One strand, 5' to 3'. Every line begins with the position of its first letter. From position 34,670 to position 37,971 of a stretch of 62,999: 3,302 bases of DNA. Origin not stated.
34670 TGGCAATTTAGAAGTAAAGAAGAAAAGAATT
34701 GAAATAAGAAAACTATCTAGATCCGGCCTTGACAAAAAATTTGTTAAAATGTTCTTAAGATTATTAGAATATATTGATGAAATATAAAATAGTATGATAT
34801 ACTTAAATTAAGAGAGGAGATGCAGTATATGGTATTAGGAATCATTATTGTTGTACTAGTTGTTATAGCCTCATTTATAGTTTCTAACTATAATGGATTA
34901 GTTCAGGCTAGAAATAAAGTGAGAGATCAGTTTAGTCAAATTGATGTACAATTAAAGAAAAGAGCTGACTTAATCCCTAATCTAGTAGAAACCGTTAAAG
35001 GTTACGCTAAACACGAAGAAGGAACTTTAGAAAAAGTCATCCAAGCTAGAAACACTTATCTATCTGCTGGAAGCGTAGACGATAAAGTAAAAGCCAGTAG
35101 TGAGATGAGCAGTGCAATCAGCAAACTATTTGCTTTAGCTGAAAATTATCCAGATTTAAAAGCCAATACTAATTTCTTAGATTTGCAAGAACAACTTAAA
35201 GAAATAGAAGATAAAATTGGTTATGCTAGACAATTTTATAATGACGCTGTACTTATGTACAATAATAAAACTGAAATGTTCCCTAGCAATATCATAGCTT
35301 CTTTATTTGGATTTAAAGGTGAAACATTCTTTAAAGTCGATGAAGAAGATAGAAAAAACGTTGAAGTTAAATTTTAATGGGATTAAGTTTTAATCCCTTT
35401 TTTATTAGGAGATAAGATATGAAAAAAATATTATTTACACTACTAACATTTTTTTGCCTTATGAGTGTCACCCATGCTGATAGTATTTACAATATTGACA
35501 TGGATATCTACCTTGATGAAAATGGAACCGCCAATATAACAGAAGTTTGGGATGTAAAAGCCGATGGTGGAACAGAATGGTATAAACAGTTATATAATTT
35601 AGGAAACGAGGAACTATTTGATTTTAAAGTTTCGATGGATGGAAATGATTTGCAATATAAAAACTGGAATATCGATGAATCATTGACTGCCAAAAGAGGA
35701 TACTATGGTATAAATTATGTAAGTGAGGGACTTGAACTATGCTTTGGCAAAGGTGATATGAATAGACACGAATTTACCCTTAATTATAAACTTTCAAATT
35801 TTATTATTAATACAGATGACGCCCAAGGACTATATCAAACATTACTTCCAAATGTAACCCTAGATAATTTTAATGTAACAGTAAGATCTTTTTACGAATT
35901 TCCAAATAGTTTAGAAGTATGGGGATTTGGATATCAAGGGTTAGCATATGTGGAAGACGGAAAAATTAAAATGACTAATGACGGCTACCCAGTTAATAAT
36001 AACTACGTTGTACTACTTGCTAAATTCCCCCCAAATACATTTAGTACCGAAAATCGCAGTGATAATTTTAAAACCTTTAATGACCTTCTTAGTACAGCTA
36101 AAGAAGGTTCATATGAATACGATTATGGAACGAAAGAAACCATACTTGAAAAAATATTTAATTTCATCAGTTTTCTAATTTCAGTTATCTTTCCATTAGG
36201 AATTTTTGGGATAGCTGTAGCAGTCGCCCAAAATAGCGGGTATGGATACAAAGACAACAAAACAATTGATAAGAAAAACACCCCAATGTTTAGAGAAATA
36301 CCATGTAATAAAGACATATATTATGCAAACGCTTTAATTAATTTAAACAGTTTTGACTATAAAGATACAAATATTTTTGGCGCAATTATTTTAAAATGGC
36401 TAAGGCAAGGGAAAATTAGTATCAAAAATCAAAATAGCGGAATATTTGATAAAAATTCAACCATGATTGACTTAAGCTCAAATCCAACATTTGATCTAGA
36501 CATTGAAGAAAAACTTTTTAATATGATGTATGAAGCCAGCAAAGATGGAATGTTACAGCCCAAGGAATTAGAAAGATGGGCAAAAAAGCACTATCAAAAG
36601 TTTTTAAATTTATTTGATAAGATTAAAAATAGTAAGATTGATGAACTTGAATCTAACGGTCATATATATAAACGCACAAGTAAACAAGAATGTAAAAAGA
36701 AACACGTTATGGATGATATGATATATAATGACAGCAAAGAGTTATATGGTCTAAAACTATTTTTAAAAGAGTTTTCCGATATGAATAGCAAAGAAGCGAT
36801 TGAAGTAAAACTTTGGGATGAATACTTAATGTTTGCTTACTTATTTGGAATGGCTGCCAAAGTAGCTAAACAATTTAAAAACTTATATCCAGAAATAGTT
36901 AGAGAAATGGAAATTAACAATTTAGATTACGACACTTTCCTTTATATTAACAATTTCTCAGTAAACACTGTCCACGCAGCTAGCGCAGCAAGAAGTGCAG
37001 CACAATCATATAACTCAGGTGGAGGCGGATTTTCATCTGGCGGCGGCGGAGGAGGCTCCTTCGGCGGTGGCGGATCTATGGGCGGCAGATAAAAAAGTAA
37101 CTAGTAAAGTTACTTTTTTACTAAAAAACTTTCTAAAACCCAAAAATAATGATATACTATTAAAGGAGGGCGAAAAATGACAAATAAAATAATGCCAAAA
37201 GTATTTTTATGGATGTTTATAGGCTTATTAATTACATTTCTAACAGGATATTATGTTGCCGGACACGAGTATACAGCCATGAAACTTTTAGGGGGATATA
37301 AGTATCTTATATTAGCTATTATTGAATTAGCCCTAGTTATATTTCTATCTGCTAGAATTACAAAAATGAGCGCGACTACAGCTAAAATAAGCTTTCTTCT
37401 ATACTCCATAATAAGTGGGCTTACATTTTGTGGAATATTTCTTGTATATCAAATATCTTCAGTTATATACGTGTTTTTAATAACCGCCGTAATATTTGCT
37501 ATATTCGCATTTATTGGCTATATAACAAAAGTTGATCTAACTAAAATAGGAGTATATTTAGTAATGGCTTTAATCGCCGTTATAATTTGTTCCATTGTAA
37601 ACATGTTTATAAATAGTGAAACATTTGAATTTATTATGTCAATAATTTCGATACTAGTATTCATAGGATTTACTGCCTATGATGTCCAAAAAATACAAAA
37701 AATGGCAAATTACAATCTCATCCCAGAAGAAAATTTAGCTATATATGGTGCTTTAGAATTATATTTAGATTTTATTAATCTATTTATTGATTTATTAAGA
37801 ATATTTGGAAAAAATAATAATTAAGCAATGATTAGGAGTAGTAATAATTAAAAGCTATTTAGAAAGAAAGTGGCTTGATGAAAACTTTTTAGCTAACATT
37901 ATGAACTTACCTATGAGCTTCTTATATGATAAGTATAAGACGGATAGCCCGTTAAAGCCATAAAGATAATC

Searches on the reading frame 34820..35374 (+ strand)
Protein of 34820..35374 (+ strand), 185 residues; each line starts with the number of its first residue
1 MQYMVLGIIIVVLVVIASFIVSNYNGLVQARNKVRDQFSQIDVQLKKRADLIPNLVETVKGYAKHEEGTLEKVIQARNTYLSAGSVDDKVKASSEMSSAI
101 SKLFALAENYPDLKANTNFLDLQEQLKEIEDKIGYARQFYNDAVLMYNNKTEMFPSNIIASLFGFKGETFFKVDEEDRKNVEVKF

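Call 69: search_protein_families(library=pfam, proteins=[window:34820-35374:+], max_evalue=0.001)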
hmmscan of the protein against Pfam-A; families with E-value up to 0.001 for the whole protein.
window:34820-35374:+ (185 aa): 1 family
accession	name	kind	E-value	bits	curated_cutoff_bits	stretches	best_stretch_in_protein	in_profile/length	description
PF04011.17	LemA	-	6.5e-62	208.2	26.2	1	37-185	1-149/149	LemA family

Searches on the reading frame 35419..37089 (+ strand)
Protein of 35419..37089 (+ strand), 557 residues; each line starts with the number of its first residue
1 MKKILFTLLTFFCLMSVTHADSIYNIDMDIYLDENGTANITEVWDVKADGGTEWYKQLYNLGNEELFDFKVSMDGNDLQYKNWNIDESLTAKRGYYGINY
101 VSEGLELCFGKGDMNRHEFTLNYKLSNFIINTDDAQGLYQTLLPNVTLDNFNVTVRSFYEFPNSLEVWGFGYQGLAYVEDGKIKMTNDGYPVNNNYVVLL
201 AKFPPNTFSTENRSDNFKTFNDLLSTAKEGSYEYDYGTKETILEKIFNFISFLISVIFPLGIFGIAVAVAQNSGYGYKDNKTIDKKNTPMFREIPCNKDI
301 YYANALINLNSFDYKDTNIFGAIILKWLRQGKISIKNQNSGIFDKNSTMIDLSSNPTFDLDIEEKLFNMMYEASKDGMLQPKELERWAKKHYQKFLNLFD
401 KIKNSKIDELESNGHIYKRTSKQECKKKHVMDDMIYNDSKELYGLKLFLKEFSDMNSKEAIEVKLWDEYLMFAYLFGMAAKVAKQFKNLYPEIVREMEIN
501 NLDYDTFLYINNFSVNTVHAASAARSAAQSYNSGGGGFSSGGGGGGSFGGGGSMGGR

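Call 43: search_protein_families(library=pfam, proteins=[window:35419-37089:+], max_evalue=0.00001)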
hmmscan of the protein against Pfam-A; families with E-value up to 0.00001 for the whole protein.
window:35419-37089:+ (557 aa): 2 families
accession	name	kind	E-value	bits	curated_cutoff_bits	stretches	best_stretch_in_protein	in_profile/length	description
PF20990.2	DUF2207_C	-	3.8e-15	56.7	33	1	441-486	202-247/247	Predicted membrane protein (DUF2207) C-terminal domain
PF09972.14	DUF2207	-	2e-10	41.6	24.4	1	22-194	1-164/172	Predicted membrane protein (DUF2207) N-terminal domain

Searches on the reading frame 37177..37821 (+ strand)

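Call 69: search_protein_families(library=pfam, proteins=[window:37177-37821:+], max_evalue=0.001)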
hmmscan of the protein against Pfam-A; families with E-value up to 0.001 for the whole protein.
window:37177-37821:+ (215 aa): 1 family
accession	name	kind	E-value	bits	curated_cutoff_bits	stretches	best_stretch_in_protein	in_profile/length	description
PF01027.25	Bax1-I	-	4.2e-48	164.3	34.1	1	3-210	1-207/207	Inhibitor of apoptosis-promoting Bax1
